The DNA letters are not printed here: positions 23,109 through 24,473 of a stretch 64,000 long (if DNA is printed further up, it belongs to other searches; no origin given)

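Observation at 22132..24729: Orphan nucleotidyltransferase + HPr-kinase-like + PqqD/RRE triad with no RiPP maturase, exporter or precursor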

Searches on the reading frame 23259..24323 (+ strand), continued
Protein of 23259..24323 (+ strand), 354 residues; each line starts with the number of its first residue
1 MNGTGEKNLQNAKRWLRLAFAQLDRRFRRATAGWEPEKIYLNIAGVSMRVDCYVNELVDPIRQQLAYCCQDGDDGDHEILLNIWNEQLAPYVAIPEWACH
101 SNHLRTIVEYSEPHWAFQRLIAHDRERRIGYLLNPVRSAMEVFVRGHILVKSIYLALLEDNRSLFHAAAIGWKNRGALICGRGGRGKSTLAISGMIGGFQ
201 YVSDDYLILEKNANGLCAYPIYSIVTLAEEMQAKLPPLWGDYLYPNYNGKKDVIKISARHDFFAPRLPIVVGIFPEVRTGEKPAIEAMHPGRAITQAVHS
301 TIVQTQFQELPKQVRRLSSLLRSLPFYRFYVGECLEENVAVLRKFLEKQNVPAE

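Call 61: search_protein_families(library=ncbifam, proteins=[L005:13506-14192:+, L005:11592-12515:+, L005:12508-13509:+, L008:11106-12080:+, L007:17285-18247:+, L004:12955-14295:+, L004:14304-15719:+, L008:12885-14786:+, L005:8834-9997:+, P0063], max_evalue=0.001)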
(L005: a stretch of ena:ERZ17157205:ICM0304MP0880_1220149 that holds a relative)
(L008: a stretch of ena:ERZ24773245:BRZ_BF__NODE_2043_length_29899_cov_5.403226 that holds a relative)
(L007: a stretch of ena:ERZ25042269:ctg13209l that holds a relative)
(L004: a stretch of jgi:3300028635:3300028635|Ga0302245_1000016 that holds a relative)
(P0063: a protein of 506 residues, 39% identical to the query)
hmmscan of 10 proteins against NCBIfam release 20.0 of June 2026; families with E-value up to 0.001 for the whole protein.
L005:13506-14192:+ (228 aa): 24 families
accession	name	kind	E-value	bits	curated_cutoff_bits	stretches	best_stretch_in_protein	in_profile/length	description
NF007482.0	PRK10073.1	equivalog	1.1e-17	64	423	1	5-133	7-137/334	glycosyltransferase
TIGR03965.1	mycofact_glyco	equivalog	2.2e-16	59.8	280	1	6-107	76-183/467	mycofactocin biosynthesis glycosyltransferase MftF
NF047683.1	TeichurnBiosyTuaG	equivalog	2.3e-15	56.9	400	1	4-108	6-116/252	teichuronic acid biosynthesis protein TuaG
TIGR04283.1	glyco_like_mftF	equivalog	5.7e-15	55.5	182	1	6-165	1-158/221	TIGR04283 family arsenosugar biosynthesis glycosyltransferase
NF050050.1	ProtGlycPglI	equivalog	9.1e-14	51.5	500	1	6-114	4-117/306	GalNAc(5)-diNAcBac-PP-undecaprenol beta-1,3-glucosyltransferase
TIGR03937.1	PgaC_IcaA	equivalog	9.8e-13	47.8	422.3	1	5-113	46-160/407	poly-beta-1,6-N-acetyl-D-glucosamine synthase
NF041875.1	EPS_EpsD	equivalog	1.1e-12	48.1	370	1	6-108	1-109/325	exopolysaccharide biosynthesis glycosyltransferase EpsD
NF038302.1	EPS_HpsE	equivalog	1.4e-11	43.9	300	1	6-117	3-125/307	hormogonium polysaccharide biosynthesis glycosyltransferase HpsE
TIGR03111.1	glyc2_xrt_Gpos1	hypoth_equivalog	1.7e-10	40.3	363.95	1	6-115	51-168/439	TIGR03111 family XrtG-associated glycosyltransferase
NF053739.1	GlytfEpsEBac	equivalog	1.8e-10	40.3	450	1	6-118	3-122/265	glycosyltransferase EpsE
TIGR04440.1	glyco_TIGR04440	domain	2.5e-10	40.5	70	1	7-130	3-128/215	TIGR00180 family glycosyltransferase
NF007453.0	PRK10018.1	equivalog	7.6e-09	35.6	382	1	2-124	4-130/280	colanic acid biosynthesis glycosyltransferase WcaA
TIGR04017.1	WcaA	equivalog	1.3e-08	34.8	495.75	1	2-125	3-130/279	colanic acid biosynthesis glycosyltransferase WcaA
NF038299.1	EPS_HpsN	equivalog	1.5e-07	30.7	425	1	5-128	2-129/317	hormogonium polysaccharide biosynthesis glycosyltransferase HpsN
TIGR04009.1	wcaE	equivalog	5.4e-07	29.1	369.2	1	26-120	27-124/248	colanic acid biosynthesis glycosyltransferase WcaE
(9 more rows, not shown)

L005:11592-12515:+ (307 aa): 22 families
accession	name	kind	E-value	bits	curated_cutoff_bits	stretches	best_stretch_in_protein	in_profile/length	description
NF007482.0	PRK10073.1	equivalog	7e-38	130.5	423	1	3-127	7-130/334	glycosyltransferase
NF047683.1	TeichurnBiosyTuaG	equivalog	5.7e-27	95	400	1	3-112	7-116/252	teichuronic acid biosynthesis protein TuaG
TIGR03937.1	PgaC_IcaA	equivalog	2.9e-19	69.3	422.3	1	3-109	46-152/407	poly-beta-1,6-N-acetyl-D-glucosamine synthase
NF041875.1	EPS_EpsD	equivalog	1e-17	64.5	370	1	4-120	1-117/325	exopolysaccharide biosynthesis glycosyltransferase EpsD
TIGR03965.1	mycofact_glyco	equivalog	1.5e-16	60.3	280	1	3-132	75-204/467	mycofactocin biosynthesis glycosyltransferase MftF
NF053739.1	GlytfEpsEBac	equivalog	4.2e-15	55.5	450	1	3-122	2-122/265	glycosyltransferase EpsE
NF050050.1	ProtGlycPglI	equivalog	7.9e-15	55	500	1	2-121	2-121/306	GalNAc(5)-diNAcBac-PP-undecaprenol beta-1,3-glucosyltransferase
NF038302.1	EPS_HpsE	equivalog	4e-14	52.3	300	1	3-112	2-116/307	hormogonium polysaccharide biosynthesis glycosyltransferase HpsE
NF041394.1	GtaseAglG_Halo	equivalog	4.4e-14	52.4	440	1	3-120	2-120/304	glucosyl-dolichyl phosphate glucuronosyltransferase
TIGR03111.1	glyc2_xrt_Gpos1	hypoth_equivalog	1.9e-12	46.8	363.95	1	3-136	50-186/439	TIGR03111 family XrtG-associated glycosyltransferase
TIGR04242.1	nodulat_NodC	equivalog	9e-12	44.6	550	1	3-121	49-170/395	chitooligosaccharide synthase NodC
NF007453.0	PRK10018.1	equivalog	2.7e-11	43.7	382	1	4-104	8-108/280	colanic acid biosynthesis glycosyltransferase WcaA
TIGR04017.1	WcaA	equivalog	2.4e-10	40.5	495.75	1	4-101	7-104/279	colanic acid biosynthesis glycosyltransferase WcaA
TIGR04283.1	glyco_like_mftF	equivalog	5e-10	39.4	182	1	4-112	1-102/221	TIGR04283 family arsenosugar biosynthesis glycosyltransferase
NF047588.1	GlcsyltransPgfSStrep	equivalog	2.3e-09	36.9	500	1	2-104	1-107/308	glycosyltransferase PgfS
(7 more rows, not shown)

L005:12508-13509:+ (333 aa): 24 families
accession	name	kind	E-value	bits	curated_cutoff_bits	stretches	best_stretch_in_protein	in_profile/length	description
NF007482.0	PRK10073.1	equivalog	1.3e-39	136.1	423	1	2-203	6-222/334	glycosyltransferase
NF047683.1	TeichurnBiosyTuaG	equivalog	3e-26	92.6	400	1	2-102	6-106/252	teichuronic acid biosynthesis protein TuaG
TIGR03965.1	mycofact_glyco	equivalog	1.1e-19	70.7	280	1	2-130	74-202/467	mycofactocin biosynthesis glycosyltransferase MftF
NF041875.1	EPS_EpsD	equivalog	1.3e-18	67.5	370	1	4-118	1-115/325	exopolysaccharide biosynthesis glycosyltransferase EpsD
TIGR03111.1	glyc2_xrt_Gpos1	hypoth_equivalog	3.8e-18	65.5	363.95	1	1-105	48-154/439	TIGR03111 family XrtG-associated glycosyltransferase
TIGR03937.1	PgaC_IcaA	equivalog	4.3e-18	65.5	422.3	1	2-101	45-144/407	poly-beta-1,6-N-acetyl-D-glucosamine synthase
NF038302.1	EPS_HpsE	equivalog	6.2e-18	64.8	300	1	4-112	3-116/307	hormogonium polysaccharide biosynthesis glycosyltransferase HpsE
NF050050.1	ProtGlycPglI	equivalog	7.2e-18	65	500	1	1-259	1-264/306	GalNAc(5)-diNAcBac-PP-undecaprenol beta-1,3-glucosyltransferase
NF053739.1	GlytfEpsEBac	equivalog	4.4e-17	61.9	450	1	2-103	1-103/265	glycosyltransferase EpsE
NF041394.1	GtaseAglG_Halo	equivalog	9.5e-16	57.9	440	1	3-118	2-118/304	glucosyl-dolichyl phosphate glucuronosyltransferase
TIGR04283.1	glyco_like_mftF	equivalog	8.2e-14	51.7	182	1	4-193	1-183/221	TIGR04283 family arsenosugar biosynthesis glycosyltransferase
NF007986.1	PRK10714.1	equivalog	8.7e-12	44.7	529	1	3-107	7-115/316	undecaprenyl-phosphate 4-deoxy-4-formamido-L-arabinose transferase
NF038299.1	EPS_HpsN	equivalog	3e-11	42.9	425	1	2-120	1-120/317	hormogonium polysaccharide biosynthesis glycosyltransferase HpsN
NF007453.0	PRK10018.1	equivalog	4.7e-11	42.9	382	1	2-98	6-102/280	colanic acid biosynthesis glycosyltransferase WcaA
TIGR04242.1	nodulat_NodC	equivalog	7.2e-11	41.7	550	1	1-119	47-168/395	chitooligosaccharide synthase NodC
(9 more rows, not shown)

L008:11106-12080:+ (324 aa): 18 families
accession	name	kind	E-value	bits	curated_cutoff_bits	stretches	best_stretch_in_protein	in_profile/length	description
NF033640.1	N_Twi_rSAM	subfamily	5.4e-10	38.9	170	1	58-191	93-238/398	twitch domain-containing radical SAM protein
NF045646.2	rSAM_Se_TrsS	equivalog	7e-09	34.7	490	1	77-173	91-176/441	radical SAM (seleno)protein TrsS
TIGR02666.1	moaA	equivalog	1.1e-08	34.5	284.05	1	77-171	15-104/336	GTP 3',8-cyclase MoaA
NF038283.1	viperin_w_prok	equivalog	2.3e-08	33.6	180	1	73-186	3-110/281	viperin family antiviral radical SAM protein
NF050035.1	rSAM_WgK_link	exception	2.2e-07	30.2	650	1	74-195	11-121/367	radical SAM/SPASM peptide maturase WgkB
TIGR04546.1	rSAM_ahbC_deAc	equivalog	3.5e-07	29.4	650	1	72-172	39-127/390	12,18-didecarboxysiroheme deacetylase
NF045702.1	rSAM_GDGT_ether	equivalog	8.1e-07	28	450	1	76-172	90-178/486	tetraether lipid synthase Tes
TIGR04051.1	rSAM_NirJ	equivalog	2.4e-06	26.8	515.45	1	75-178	5-96/354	heme d1 biosynthesis radical SAM protein NirJ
TIGR04311.1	rSAM_Geo_metal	subfamily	3.6e-06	26.3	400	1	73-211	4-132/423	radical SAM/SPASM family putative metalloenzyme maturase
TIGR03963.1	rSAM_QueE_Clost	equivalog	4.9e-06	26.4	260.1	1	81-219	28-149/219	putative 7-carboxy-7-deazaguanine synthase QueE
TIGR04054.1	rSAM_NirJ1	equivalog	7e-06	24.9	650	1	71-172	35-124/387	putative heme d1 biosynthesis radical SAM protein NirJ1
TIGR04250.1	SCM_rSAM_ScmE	equivalog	1.9e-05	23.7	400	1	74-173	5-92/358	SynChlorMet cassette radical SAM/SPASM protein ScmE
TIGR04347.1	pseudo_SAM_Halo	equivalog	4.4e-05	22.9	525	1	70-171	36-125/390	TIGR04347 family pseudo-SAM/SPASM protein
TIGR02668.1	moaA_archaeal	equivalog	4.4e-05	22.6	325.25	1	77-171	15-98/303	GTP 3',8-cyclase MoaA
TIGR04545.1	rSAM_ahbD_hemeb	equivalog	5.6e-05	22.7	500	1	74-173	2-89/339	heme b synthase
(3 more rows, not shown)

L007:17285-18247:+ (320 aa): 17 families
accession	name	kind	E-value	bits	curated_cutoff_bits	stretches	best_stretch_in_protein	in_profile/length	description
TIGR04251.1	SCM_rSAM_ScmF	equivalog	4.8e-08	32.8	400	1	71-199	3-126/353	SynChlorMet cassette radical SAM/SPASM protein ScmF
TIGR04054.1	rSAM_NirJ1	equivalog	5e-08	32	650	1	72-191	36-147/387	putative heme d1 biosynthesis radical SAM protein NirJ1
TIGR04546.1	rSAM_ahbC_deAc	equivalog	1.1e-07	31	650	1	72-197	39-155/390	12,18-didecarboxysiroheme deacetylase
TIGR04051.1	rSAM_NirJ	equivalog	1.4e-07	30.8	515.45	1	76-186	6-108/354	heme d1 biosynthesis radical SAM protein NirJ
NF045646.2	rSAM_Se_TrsS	equivalog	1.6e-07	30.2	490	1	78-205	92-214/441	radical SAM (seleno)protein TrsS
TIGR02666.1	moaA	equivalog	6.5e-07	28.6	284.05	1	76-205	14-143/336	GTP 3',8-cyclase MoaA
TIGR02668.1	moaA_archaeal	equivalog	2.7e-06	26.6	325.25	1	73-194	11-124/303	GTP 3',8-cyclase MoaA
TIGR03963.1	rSAM_QueE_Clost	equivalog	3e-06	27.1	260.1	1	78-214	25-150/219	putative 7-carboxy-7-deazaguanine synthase QueE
NF045574.1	sacti_mat_StsB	exception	9e-06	24.8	625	1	71-168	95-185/466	StsB family radical SAM/SPASM domain sactipeptide maturase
TIGR04545.1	rSAM_ahbD_hemeb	equivalog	1.9e-05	24.2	500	1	75-167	3-89/339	heme b synthase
TIGR04311.1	rSAM_Geo_metal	subfamily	3.7e-05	22.9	400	1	77-198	8-124/423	radical SAM/SPASM family putative metalloenzyme maturase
TIGR04055.1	rSAM_NirJ2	equivalog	4.1e-05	23.3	500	1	76-200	4-119/326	putative heme d1 biosynthesis radical SAM protein NirJ2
TIGR04347.1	pseudo_SAM_Halo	equivalog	0.00011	21.6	525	1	72-169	38-129/390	TIGR04347 family pseudo-SAM/SPASM protein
TIGR03972.1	rSAM_TYW1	equivalog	0.00018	20.7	317.95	1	114-215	111-205/297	4-demethylwyosine synthase TYW1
TIGR02495.1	NrdG2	equivalog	0.00022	20.6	131.15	1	81-162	25-100/193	anaerobic ribonucleoside-triphosphate reductase activating protein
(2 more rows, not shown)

L004:12955-14295:+ (446 aa): 0 families

L004:14304-15719:+ (471 aa): 0 families

L008:12885-14786:+ (633 aa): 43 families (the best 25 are shown)
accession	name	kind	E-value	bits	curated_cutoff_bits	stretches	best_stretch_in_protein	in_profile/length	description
NF008598.0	PRK11565.1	equivalog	1.1e-66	224.8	425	1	7-270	9-262/275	2,5-didehydrogluconate reductase DkgA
NF008377.0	PRK11172.1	equivalog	1.5e-50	171.9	327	1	12-275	2-257/267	2,5-didehydrogluconate reductase DkgB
NF049922.1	MethglyxlRedYdjG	equivalog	1.4e-16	60.4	550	1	26-201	36-222/326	NADH-dependent methylglyoxal reductase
NF007695.0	PRK10376.1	subfamily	2.8e-12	46.3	280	1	28-269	42-287/290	oxidoreductase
NF038283.1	viperin_w_prok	equivalog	1.4e-11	44.1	180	1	432-557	4-130/281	viperin family antiviral radical SAM protein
TIGR04317.1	W_rSAM_matur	equivalog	4.1e-11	42.6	380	1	432-564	6-135/349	tungsten cofactor oxidoreductase radical SAM maturase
TIGR02666.1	moaA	equivalog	4.1e-11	42.4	284.05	1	432-541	12-122/336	GTP 3',8-cyclase MoaA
TIGR04054.1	rSAM_NirJ1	equivalog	5e-10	38.6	650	1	428-539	34-135/387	putative heme d1 biosynthesis radical SAM protein NirJ1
NF033640.1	N_Twi_rSAM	subfamily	1.1e-09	37.9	170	1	428-541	109-237/398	twitch domain-containing radical SAM protein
TIGR04546.1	rSAM_ahbC_deAc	equivalog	1.6e-09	37.1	650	1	430-543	39-142/390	12,18-didecarboxysiroheme deacetylase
TIGR04051.1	rSAM_NirJ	equivalog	2.9e-08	33.1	515.45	1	436-533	8-98/354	heme d1 biosynthesis radical SAM protein NirJ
NF047865.1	rSAM_PapB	equivalog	4.7e-08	32.6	340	1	432-541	5-119/330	PapB family radical SAM/SPASM ranthipeptide maturase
TIGR04133.1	rSAM_w_lipo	hypoth_equivalog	9.7e-08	31.3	425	1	416-544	10-136/350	TIGR04133 family radical SAM/SPASM protein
NF045646.2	rSAM_Se_TrsS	equivalog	9.8e-08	30.9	490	1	434-536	90-185/441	radical SAM (seleno)protein TrsS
TIGR04545.1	rSAM_ahbD_hemeb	equivalog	1.1e-07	31.6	500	1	435-536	5-96/339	heme b synthase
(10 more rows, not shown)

L005:8834-9997:+ (387 aa): 0 families

P0063 (506 aa): 2 families
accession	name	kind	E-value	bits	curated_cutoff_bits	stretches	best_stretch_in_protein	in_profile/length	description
TIGR04352.1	HprK_rel_A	equivalog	3e-07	29.8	200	1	180-346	97-266/280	HprK-related kinase A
TIGR04355.1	HprK_rel_B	hypoth_equivalog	9.5e-06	24.9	200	1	176-236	141-201/351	HprK-related kinase B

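Call 71: search_protein_families(library=padloc, proteins=[window:23259-24323:+], max_evalue=0.01)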
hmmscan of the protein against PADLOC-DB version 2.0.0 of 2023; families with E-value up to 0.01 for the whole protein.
window:23259-24323:+ (354 aa): 0 families

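Call 72: search_dna_similar(query=window:23259-24323:+, collection=plasmids, mode=protein, max_evalue=0.001, max_rows=15)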
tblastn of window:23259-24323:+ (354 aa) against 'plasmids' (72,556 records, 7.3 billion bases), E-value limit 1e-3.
Records with a match: 13; places in all: 13; records where one place covers at least 80% of the query: 0.
Best place of each record, by identity: <60% 13.
By first word of the organism name: Clostridium 13.
By predicted mobility (MOB-suite, as given by PLSDB): mobilizable 13.
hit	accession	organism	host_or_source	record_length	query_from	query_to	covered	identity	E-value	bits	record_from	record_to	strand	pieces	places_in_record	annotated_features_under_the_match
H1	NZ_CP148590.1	Clostridium perfringens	Homo sapiens,single cell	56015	121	310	54%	24.5%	6e-6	56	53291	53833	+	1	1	hypothetical protein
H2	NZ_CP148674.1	Clostridium perfringens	Mammal,single cell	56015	121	310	54%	24.5%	6e-6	56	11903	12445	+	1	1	hypothetical protein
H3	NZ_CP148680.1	Clostridium perfringens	Mammal,single cell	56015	121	310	54%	24.5%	6e-6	56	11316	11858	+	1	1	hypothetical protein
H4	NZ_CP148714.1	Clostridium perfringens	-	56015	121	310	54%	24.5%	6e-6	56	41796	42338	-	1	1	hypothetical protein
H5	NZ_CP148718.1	Clostridium perfringens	Dog,single cell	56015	121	310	54%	24.5%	6e-6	56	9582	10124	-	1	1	hypothetical protein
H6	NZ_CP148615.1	Clostridium perfringens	Homo sapiens,single cell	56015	121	310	54%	24.5%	6e-6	56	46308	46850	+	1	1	hypothetical protein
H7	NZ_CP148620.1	Clostridium perfringens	-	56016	121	310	54%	24.5%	6e-6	56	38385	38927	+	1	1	hypothetical protein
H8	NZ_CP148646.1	Clostridium perfringens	-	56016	121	310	54%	24.5%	6e-6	56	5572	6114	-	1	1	hypothetical protein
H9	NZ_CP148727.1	Clostridium perfringens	Homo sapiens,single cell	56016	121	310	54%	24.5%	6e-6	56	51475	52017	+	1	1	hypothetical protein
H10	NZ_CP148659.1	Clostridium perfringens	Homo sapiens,single cell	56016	121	310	54%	24.5%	6e-6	56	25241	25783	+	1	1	hypothetical protein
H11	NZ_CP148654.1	Clostridium perfringens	Homo sapiens,single cell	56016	121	310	54%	24.5%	6e-6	56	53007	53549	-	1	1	hypothetical protein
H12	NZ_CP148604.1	Clostridium perfringens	-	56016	121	310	54%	24.5%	6e-6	56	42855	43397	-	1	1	hypothetical protein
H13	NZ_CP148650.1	Clostridium perfringens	Homo sapiens,single cell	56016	121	310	54%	24.5%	6e-6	56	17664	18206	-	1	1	hypothetical protein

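Call 73: find_encoding_contigs(protein=P0003, flank=5000, max_places=2)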
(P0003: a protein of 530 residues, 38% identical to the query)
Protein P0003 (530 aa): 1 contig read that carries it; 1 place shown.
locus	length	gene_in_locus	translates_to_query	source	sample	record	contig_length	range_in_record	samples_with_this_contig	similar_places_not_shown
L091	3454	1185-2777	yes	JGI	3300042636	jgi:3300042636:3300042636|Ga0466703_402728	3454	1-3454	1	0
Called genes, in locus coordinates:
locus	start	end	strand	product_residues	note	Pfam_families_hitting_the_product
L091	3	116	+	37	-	?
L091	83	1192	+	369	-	PF14907:NTP_transf_5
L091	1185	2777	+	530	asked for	PF27840:ScmC (weak), PF07475:Hpr_kinase_C (weak)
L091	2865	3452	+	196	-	?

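Call 74: get_annotated_region(hit=H1, flank=8000)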
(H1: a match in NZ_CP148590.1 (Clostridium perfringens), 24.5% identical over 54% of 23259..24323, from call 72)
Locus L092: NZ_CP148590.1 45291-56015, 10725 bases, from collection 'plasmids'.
description: Clostridium perfringens strain Z1323HCP0097 plasmid pZ1323HCP0097-3, complete sequence
organism: Clostridium perfringens (NCBI taxid 1502)
taxonomy: Bacteria; Bacillota; Clostridia; Eubacteriales; Clostridiaceae; Clostridium; Clostridium perfringens
host: -; source: Homo sapiens,single cell; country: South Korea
typing (MOB-suite, as given by PLSDB): mobilizable; replicon rep_cluster_1713; relaxase MOBP
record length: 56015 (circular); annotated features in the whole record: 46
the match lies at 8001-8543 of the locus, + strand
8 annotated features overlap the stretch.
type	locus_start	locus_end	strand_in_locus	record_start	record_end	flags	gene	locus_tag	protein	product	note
CDS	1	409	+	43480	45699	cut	-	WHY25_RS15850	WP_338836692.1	S8 family peptidase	-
CDS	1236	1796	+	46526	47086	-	-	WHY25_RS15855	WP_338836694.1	recombinase family protein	GO:0006310 - DNA recombination [Evidence IEA]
CDS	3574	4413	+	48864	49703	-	-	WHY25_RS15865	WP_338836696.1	radical SAM protein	-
CDS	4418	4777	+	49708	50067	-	-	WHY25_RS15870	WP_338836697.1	signal peptidase I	-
CDS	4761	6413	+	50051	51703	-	-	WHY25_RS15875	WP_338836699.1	PqqD family peptide modification chaperone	-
CDS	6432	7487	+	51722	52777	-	-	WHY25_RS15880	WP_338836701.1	radical SAM protein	-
CDS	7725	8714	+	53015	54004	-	-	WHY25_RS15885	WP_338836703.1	hypothetical protein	-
CDS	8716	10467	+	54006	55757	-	-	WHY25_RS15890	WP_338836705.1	ABC transporter ATP-binding protein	-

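Call 90: find_encoding_contigs(protein=P0007, flank=4000, max_places=2)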
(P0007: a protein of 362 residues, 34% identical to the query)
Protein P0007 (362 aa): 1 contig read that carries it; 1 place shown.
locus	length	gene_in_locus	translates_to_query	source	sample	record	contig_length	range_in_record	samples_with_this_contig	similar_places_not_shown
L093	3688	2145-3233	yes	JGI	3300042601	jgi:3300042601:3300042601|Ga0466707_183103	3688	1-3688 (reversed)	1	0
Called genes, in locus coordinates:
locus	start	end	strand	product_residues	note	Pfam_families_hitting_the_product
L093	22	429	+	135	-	PF09424:YqeY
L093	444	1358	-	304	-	PF01545:Cation_efflux, PF16916:ZT_dimer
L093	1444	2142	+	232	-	PF00535:Glycos_transf_2, PF10111:Glyco_tranf_2_2, PF13641:Glyco_tranf_2_3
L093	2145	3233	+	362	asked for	PF27840:ScmC (faint)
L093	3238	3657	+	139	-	PF05402:PqqD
